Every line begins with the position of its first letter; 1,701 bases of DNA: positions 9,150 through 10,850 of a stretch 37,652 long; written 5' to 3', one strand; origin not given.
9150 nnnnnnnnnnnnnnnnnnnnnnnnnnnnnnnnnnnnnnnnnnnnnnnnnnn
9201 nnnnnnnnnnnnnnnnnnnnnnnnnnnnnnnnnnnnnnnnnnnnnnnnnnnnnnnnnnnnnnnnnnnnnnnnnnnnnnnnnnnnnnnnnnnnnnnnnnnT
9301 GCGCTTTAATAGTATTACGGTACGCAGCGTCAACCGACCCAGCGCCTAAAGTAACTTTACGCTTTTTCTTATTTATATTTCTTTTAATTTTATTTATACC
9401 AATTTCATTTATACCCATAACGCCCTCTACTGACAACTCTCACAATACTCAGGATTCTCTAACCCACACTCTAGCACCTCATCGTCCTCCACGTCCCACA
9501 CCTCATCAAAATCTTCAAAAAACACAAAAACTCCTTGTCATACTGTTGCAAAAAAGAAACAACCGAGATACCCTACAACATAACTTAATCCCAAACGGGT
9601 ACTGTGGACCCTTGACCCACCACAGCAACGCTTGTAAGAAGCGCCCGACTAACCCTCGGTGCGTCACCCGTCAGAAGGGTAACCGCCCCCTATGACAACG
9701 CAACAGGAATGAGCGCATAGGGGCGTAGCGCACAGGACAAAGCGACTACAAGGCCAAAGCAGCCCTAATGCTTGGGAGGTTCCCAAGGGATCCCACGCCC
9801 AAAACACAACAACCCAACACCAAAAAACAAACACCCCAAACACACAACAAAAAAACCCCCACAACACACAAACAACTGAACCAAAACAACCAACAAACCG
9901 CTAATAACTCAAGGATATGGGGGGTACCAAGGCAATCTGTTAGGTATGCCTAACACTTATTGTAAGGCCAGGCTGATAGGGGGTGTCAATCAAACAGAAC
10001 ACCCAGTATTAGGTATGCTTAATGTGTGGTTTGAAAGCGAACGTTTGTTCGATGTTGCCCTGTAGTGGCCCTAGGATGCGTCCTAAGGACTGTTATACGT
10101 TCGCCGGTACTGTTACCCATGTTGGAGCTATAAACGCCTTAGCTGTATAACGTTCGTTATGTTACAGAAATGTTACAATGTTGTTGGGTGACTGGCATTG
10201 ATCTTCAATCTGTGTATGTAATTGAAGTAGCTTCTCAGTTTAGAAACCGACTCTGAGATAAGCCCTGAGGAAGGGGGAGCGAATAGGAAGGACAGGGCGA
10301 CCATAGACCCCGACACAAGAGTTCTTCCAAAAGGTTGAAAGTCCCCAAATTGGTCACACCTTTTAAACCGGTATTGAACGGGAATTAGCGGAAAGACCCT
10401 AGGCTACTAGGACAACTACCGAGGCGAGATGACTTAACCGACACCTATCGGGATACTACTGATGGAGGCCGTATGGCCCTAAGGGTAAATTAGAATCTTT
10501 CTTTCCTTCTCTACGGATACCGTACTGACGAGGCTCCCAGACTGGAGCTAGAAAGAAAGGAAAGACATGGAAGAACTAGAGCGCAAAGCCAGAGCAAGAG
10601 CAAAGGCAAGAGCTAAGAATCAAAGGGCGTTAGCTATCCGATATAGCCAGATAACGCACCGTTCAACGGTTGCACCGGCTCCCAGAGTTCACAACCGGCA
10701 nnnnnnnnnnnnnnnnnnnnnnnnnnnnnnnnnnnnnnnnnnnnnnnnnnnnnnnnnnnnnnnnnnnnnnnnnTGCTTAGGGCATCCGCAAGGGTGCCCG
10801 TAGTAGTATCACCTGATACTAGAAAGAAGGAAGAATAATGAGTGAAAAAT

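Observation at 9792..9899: A 108-nt tract composed almost exclusively of C and A on one strand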

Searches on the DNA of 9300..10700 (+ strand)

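Call 5: search_dna_similar(query=window:9300-10600:+, collection=phages, mode=distant, max_rows=30)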
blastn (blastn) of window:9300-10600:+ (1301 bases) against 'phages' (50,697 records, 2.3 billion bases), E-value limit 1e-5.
No match.

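Call 25: search_rna_families(source=window, start=9400, end=10700, threshold=evalue, max_evalue=10, show_alignments=3)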
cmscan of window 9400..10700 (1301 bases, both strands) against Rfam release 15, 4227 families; matches with E-value up to 10: 2.
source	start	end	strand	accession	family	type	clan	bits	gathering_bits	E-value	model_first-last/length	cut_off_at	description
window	9759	9787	+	RF01340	CRISPR-DR29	Gene; CRISPR;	-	18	39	1.2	1-37/37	no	CRISPR RNA direct repeat element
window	9480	9510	-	RF01276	sR53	Gene; snRNA; snoRNA; CD-box;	-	13.3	49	3.5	29-60/60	no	Small nucleolar RNA sR53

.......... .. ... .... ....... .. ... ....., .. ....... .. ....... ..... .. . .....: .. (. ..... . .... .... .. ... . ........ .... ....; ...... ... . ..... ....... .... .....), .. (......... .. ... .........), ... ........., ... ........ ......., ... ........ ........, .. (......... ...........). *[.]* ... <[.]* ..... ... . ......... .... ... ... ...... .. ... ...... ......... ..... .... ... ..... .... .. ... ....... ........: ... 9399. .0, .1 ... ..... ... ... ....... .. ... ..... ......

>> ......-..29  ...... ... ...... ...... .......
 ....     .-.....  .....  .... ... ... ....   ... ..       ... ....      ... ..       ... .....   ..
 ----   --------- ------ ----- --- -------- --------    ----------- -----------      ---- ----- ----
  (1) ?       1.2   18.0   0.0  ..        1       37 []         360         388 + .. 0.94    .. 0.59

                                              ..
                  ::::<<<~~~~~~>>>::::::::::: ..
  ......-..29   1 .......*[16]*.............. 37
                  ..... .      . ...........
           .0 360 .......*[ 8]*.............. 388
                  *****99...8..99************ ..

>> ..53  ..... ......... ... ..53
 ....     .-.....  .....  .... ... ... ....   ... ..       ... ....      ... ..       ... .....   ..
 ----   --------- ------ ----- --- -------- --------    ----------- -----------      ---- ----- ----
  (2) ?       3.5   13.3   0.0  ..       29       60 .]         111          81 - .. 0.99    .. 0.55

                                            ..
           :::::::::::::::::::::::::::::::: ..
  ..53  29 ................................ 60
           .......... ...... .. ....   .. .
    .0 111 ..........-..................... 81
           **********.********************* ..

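Call 26: build_rna_model(alignment_id=A3)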
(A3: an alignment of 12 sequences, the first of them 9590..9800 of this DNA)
Model R1 built from alignment A3 (12 sequences, 221 columns); structure: RNAalifold consensus.
model positions 215; base pairs 53; branch points 7; effective number of sequences 1.03; information 0.59 bits per position. Calibrated on 0.2 Mb of random sequence (short: E-values are rough).
structure used (alignment columns):
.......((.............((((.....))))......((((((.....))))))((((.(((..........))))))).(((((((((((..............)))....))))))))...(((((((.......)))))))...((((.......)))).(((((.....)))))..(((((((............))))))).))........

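Call 27: search_with_rna_model(model_id=R1, sources=[window, L001, L002, L003, L004, L005, L006, L007, L008, L009, L010, L011, L012, L013, L014, L015, L016, L017, L018, L019, L020, L021, L022, L023, L024, L025, L026, L027, L028, L029, L030, L031, L032, L033, L034, L035, L036, L037, L038, L039, L040, L041, L042, L043, L044, L045, L046, L047, L048, L049, L050, L051, L052, L053, L054, L055, L056, L057, L058, L059, L060, L061, L062, L063, L064, L065, L066, L067, L068, L069, L070, L071, L072, L073, L074, L075, L076, L077, L078, L079], max_evalue=1, make_alignment=true)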
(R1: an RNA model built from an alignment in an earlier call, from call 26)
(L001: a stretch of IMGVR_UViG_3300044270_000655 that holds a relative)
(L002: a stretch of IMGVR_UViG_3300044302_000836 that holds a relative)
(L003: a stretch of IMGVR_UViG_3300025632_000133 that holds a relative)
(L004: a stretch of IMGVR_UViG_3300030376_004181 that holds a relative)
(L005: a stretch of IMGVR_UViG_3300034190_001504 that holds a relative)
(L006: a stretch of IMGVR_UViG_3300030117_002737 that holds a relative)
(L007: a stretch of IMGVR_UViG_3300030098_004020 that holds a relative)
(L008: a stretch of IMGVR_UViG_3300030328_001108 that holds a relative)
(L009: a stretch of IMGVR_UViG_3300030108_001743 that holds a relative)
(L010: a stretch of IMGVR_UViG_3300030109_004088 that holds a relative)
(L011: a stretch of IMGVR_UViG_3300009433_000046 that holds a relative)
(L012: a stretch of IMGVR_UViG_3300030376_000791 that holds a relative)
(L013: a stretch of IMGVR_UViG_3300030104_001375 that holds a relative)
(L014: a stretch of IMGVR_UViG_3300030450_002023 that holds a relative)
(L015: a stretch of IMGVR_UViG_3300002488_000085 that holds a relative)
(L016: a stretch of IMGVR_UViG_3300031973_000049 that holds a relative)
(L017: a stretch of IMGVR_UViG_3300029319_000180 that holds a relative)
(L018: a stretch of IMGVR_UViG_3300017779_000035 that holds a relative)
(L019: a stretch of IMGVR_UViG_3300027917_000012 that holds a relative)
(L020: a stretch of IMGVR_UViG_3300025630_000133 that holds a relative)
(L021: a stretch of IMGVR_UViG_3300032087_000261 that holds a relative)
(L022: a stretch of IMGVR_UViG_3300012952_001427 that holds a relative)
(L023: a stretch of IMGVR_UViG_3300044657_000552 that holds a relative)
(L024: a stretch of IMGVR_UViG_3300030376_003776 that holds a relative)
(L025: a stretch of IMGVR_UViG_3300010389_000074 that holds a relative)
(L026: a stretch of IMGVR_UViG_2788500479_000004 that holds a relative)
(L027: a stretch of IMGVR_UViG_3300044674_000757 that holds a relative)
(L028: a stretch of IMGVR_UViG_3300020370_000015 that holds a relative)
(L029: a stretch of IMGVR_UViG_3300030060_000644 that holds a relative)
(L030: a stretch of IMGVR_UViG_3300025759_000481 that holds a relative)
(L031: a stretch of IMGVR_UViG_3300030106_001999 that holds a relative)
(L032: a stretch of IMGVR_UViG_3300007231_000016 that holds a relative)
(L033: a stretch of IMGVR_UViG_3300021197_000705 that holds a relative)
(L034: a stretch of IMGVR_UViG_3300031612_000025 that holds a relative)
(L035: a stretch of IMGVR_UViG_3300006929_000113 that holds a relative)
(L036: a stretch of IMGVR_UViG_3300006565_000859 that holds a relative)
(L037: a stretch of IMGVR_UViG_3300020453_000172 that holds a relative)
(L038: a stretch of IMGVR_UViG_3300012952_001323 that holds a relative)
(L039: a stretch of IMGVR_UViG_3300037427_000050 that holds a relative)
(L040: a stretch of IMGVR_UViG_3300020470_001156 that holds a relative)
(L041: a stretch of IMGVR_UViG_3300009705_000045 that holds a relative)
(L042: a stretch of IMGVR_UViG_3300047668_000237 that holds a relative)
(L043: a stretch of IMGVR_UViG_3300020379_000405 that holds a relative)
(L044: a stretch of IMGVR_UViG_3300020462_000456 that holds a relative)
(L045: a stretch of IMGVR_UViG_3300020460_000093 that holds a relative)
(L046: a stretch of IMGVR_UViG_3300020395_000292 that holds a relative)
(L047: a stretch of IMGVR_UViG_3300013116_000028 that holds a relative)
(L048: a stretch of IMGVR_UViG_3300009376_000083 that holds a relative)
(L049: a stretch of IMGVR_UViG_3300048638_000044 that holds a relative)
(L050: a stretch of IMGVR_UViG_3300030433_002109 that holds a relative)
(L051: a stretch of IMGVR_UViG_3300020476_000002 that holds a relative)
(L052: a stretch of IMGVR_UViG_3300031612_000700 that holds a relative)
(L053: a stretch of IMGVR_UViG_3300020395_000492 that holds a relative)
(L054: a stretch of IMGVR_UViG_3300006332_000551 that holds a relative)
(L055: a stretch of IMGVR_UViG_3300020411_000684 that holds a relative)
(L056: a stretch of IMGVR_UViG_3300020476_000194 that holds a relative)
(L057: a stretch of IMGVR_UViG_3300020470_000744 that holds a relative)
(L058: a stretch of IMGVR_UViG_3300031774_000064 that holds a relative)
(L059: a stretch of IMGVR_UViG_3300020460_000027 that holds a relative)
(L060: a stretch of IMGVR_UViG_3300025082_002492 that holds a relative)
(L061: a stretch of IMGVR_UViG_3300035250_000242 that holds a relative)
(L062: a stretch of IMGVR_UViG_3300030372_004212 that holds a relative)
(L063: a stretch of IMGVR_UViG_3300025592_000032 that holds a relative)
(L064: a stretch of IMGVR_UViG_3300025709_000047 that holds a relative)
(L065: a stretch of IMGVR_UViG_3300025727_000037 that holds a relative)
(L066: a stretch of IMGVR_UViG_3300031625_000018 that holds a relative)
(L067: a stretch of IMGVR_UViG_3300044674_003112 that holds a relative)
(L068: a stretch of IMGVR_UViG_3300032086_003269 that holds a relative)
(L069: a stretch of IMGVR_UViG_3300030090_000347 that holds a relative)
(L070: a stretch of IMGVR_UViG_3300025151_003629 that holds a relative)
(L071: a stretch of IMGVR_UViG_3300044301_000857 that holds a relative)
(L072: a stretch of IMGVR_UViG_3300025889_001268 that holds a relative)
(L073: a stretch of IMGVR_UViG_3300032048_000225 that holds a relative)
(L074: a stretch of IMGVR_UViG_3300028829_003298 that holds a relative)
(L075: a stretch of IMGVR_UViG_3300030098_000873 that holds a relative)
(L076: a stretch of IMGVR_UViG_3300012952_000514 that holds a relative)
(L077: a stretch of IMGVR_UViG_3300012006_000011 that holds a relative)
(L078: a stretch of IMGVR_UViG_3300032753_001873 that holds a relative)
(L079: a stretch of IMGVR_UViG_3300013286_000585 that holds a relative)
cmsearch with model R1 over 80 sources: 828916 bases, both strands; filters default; matches with E-value up to 1: 47.
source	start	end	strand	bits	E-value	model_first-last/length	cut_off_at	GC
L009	1541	1755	+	266.1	7.4e-97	1-215/215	no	0.55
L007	5293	5508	+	260.6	8.1e-95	1-215/215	no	0.56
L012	320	532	+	258.8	3.7e-94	1-215/215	no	0.56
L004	5091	5305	+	258.6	4.3e-94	1-215/215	no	0.55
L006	5482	5696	+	258.6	4.6e-94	1-215/215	no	0.55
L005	5052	5266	+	257.7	9.6e-94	1-215/215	no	0.54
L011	4461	4673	+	257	1.8e-93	1-215/215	no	0.58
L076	5101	5313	+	256.3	3.3e-93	1-215/215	no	0.57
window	9595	9807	-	253.6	3.4e-92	1-215/215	no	0.59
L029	803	1015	+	253.1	5.1e-92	1-215/215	no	0.57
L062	4713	4928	+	242.1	6.5e-88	1-215/215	no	0.54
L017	1741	1956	+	238.7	1.2e-86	1-215/215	no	0.56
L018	5054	5269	+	231.6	5.1e-84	1-215/215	no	0.53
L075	1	187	+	223.8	4.1e-81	29-215/215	5'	0.56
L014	1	67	+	74.4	2.4e-25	149-215/215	5'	0.55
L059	38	254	+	55.1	3.6e-18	1-215/215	no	0.49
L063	4548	4717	+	54.9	4.4e-18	1-215/215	no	0.59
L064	4548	4717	+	54.9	4.4e-18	1-215/215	no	0.59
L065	4548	4717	+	54.9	4.4e-18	1-215/215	no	0.59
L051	3404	3617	+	53.9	1e-17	1-215/215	no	0.6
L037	4507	4717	+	51.1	1.1e-16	1-215/215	no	0.58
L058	813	1032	+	51.1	1.1e-16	1-215/215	no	0.52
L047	3990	4205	+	50.3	2.3e-16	1-215/215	no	0.58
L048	187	402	+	50.3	2.3e-16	1-215/215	no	0.58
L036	1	203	+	48.3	1.2e-15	15-215/215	5'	0.58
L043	4256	4470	+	48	1.6e-15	1-215/215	no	0.59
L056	601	816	+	46.3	6.6e-15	1-215/215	no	0.56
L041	4710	4906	+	45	2e-14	1-215/215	no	0.62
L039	518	739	+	44.6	3e-14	1-215/215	no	0.62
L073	3343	3555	+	37.6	1.3e-11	1-215/215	no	0.58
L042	199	413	+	34.4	1.9e-10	1-215/215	no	0.56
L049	726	948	+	32.7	8.5e-10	1-215/215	no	0.58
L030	4561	4753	+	26.3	1.9e-07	1-215/215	no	0.6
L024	4323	4485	+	25.2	5.1e-07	1-215/215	no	0.63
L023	894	1067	+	21.9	8.6e-06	1-215/215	no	0.63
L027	157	322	+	21.6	1.1e-05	1-215/215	no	0.65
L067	4353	4525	+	17.4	0.00041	1-215/215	no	0.64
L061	2147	2185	+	16.9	0.00066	127-165/215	no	0.67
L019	4796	5022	+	15.2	0.0027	1-215/215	no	0.65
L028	1055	1075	+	13.6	0.011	127-147/215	no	0.67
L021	88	292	+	13.3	0.014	1-215/215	no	0.65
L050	4693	4770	+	12.9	0.02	124-209/215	no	0.69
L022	543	623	+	12.1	0.039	124-209/215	no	0.68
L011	3775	3966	-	11.9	0.047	1-215/215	no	0.59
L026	640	716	+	11.4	0.071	124-209/215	no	0.71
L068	2208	2286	+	10.8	0.12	125-209/215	no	0.72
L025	4878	4983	+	9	0.56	1-215/215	no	0.69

Alignment A4: 47 matches aligned to the model, 372 columns, each read 5' to 3' on its own strand. Consensus structure (alignment columns), stored with it:
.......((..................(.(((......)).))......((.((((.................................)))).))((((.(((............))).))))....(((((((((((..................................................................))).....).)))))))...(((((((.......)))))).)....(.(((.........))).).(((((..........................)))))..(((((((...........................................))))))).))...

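Call 62: build_rna_model(alignment_id=A2)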
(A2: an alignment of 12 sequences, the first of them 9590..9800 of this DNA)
Model R2 built from alignment A2 (12 sequences, 221 columns); structure: RNAalifold consensus.
model positions 215; base pairs 50; branch points 7; effective number of sequences 0.95; information 0.591 bits per position. Calibrated on 0.2 Mb of random sequence (short: E-values are rough).
structure used (alignment columns):
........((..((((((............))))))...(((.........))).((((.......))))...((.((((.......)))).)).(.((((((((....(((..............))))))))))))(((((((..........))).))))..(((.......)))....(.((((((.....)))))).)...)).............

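Call 63: search_with_rna_model(model_id=R2, sources=[window, L004, L005, L006, L007, L009, L011, L012, L017, L018, L019, L021, L022, L023, L024, L025, L026, L027, L028, L029, L030, L032, L033, L034, L035, L036, L037, L039, L041, L042, L043, L047, L049, L050, L051, L056, L058, L059, L061, L062, L063, L067, L068, L073, L074, L075, L076], max_evalue=1, make_alignment=true)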
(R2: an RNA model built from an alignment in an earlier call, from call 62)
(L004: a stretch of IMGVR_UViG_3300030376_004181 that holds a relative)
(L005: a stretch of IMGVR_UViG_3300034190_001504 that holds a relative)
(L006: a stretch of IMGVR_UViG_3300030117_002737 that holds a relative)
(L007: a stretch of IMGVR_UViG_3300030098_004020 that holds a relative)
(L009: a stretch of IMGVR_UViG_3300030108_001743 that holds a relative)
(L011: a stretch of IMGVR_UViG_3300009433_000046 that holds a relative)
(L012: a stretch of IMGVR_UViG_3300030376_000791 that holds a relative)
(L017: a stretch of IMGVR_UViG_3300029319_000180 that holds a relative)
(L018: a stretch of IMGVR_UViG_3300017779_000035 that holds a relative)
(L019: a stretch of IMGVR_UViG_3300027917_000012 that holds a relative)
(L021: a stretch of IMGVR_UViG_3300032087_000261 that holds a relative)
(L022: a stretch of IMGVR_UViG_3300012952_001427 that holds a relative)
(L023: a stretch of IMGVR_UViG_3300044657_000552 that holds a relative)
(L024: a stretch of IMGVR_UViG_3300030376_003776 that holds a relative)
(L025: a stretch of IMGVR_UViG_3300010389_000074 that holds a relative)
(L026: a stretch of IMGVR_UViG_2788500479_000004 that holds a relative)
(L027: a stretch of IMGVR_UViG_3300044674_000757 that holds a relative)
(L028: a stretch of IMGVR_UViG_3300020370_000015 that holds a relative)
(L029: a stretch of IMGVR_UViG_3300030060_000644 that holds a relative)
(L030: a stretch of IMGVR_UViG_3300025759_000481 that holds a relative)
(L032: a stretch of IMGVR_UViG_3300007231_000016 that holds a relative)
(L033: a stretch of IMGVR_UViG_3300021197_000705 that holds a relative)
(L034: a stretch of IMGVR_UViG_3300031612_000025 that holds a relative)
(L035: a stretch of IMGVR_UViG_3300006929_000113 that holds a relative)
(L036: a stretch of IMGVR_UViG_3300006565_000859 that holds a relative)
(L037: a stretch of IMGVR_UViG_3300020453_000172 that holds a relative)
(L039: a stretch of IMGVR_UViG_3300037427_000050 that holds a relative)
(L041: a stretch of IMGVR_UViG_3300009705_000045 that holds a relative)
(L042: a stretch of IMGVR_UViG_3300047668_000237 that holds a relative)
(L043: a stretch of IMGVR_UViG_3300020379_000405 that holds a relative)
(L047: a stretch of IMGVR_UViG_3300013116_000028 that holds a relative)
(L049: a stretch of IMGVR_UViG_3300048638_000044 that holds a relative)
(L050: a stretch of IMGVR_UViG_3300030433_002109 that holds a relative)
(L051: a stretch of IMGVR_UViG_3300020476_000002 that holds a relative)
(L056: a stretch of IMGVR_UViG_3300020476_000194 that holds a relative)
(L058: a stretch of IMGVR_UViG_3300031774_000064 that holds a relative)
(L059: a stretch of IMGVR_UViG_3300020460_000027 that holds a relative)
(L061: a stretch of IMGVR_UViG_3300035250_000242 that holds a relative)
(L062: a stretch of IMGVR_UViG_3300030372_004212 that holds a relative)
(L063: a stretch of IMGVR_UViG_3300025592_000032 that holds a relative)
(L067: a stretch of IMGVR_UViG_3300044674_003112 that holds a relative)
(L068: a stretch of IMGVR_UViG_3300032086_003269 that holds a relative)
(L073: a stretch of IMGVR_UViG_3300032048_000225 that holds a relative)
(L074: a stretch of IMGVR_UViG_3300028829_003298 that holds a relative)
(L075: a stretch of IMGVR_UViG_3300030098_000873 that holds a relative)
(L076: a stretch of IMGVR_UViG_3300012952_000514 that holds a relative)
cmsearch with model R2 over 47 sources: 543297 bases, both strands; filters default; matches with E-value up to 1: 43.
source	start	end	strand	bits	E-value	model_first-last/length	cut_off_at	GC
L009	1541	1755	-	267.6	3e-82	1-215/215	no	0.55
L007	5293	5508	-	263.6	5.4e-81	1-215/215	no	0.56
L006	5482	5696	-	262.3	1.5e-80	1-215/215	no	0.55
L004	5091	5305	-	261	3.5e-80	1-215/215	no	0.55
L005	5052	5266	-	260.1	7e-80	1-215/215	no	0.54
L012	320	532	-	260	7.7e-80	1-215/215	no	0.56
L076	5101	5313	-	258.6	2.1e-79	1-215/215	no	0.57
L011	4461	4673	-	258.3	2.7e-79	1-215/215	no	0.58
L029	803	1015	-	256.8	7.8e-79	1-215/215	no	0.57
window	9595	9807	+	254.2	5e-78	1-215/215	no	0.59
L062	4713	4928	-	244.9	4.4e-75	1-215/215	no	0.54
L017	1741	1956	-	240.5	1.1e-73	1-215/215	no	0.56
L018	5054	5269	-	234.9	6.4e-72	1-215/215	no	0.53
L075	1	187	-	226.9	2e-69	1-187/215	3'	0.56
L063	4548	4717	-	54.3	5.9e-15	1-215/215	no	0.59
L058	813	1020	-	53.2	1.3e-14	1-215/215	no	0.53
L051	3414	3617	-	52.4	2.3e-14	1-215/215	no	0.59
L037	4507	4715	-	52.4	2.4e-14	1-215/215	no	0.58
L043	4257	4477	-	52.4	2.4e-14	1-215/215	no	0.58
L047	3993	4209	-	51.4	5.2e-14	1-215/215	no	0.58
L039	518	747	-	51.2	6e-14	1-215/215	no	0.61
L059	37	257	-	49.3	2.3e-13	1-215/215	no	0.49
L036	2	183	-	46.8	1.4e-12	7-200/215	no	0.59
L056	601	815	-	44.5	7.3e-12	1-215/215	no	0.55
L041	4710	4954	-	38.2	7.4e-10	1-215/215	no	0.62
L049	725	973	-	37.2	1.5e-09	1-215/215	no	0.54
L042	199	414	-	36.6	2.3e-09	1-215/215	no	0.56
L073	3344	3589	-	33.9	1.6e-08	1-215/215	no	0.55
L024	4324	4484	-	22.4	7.1e-05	1-215/215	no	0.63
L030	4559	4722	-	22.4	7.3e-05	1-215/215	no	0.62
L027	156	322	-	19.7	0.00049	1-215/215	no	0.65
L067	4353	4575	-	19.3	0.00067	1-215/215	no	0.61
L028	958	1137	-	17.6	0.0024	1-215/215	no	0.57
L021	201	292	-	16.5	0.0051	1-215/215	no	0.68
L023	1001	1092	-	15.8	0.0086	1-215/215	no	0.67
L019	4907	4998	-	15.8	0.0087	1-215/215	no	0.7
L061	2147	2185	-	15.1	0.014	51-89/215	no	0.67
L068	2210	2250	-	14.7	0.019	50-89/215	no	0.76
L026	624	715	-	14.6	0.02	1-215/215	no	0.71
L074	5594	5632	-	13.2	0.057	50-89/215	no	0.69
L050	4677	4769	-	12.5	0.094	1-215/215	no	0.69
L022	527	643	-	12.4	0.1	1-215/215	no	0.63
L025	4911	4951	-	11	0.28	50-89/215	no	0.68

Alignment A6: 43 matches aligned to the model, 394 columns, each read 5' to 3' on its own strand. Consensus structure (alignment columns), stored with it:
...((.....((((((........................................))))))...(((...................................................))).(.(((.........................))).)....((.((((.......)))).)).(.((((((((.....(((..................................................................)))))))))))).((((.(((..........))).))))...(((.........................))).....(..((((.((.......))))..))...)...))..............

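Call 69: search_rna_families(source=window, start=10470, end=10590, threshold=evalue, max_evalue=10, show_alignments=3)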
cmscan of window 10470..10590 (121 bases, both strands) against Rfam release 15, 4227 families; matches with E-value up to 10: 4.
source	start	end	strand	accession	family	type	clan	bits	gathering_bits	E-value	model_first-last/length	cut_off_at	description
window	10510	10554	+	RF00008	Hammerhead_3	Gene; ribozyme;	CL00010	13.5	48.5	2.1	7-48/54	no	Hammerhead ribozyme (type III)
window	10497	10564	-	RF00884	MIR815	Gene; miRNA;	-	12.8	63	6.4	1-81/81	no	MIR815 microRNA precursor family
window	10497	10563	-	RF03872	MIR6426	Gene; miRNA;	-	12.6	96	5.5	1-84/84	no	MIR6426 microRNA precursor family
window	10495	10565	+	RF01747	msiK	Cis-reg;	-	11.2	33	2.1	1-60/60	no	msiK RNA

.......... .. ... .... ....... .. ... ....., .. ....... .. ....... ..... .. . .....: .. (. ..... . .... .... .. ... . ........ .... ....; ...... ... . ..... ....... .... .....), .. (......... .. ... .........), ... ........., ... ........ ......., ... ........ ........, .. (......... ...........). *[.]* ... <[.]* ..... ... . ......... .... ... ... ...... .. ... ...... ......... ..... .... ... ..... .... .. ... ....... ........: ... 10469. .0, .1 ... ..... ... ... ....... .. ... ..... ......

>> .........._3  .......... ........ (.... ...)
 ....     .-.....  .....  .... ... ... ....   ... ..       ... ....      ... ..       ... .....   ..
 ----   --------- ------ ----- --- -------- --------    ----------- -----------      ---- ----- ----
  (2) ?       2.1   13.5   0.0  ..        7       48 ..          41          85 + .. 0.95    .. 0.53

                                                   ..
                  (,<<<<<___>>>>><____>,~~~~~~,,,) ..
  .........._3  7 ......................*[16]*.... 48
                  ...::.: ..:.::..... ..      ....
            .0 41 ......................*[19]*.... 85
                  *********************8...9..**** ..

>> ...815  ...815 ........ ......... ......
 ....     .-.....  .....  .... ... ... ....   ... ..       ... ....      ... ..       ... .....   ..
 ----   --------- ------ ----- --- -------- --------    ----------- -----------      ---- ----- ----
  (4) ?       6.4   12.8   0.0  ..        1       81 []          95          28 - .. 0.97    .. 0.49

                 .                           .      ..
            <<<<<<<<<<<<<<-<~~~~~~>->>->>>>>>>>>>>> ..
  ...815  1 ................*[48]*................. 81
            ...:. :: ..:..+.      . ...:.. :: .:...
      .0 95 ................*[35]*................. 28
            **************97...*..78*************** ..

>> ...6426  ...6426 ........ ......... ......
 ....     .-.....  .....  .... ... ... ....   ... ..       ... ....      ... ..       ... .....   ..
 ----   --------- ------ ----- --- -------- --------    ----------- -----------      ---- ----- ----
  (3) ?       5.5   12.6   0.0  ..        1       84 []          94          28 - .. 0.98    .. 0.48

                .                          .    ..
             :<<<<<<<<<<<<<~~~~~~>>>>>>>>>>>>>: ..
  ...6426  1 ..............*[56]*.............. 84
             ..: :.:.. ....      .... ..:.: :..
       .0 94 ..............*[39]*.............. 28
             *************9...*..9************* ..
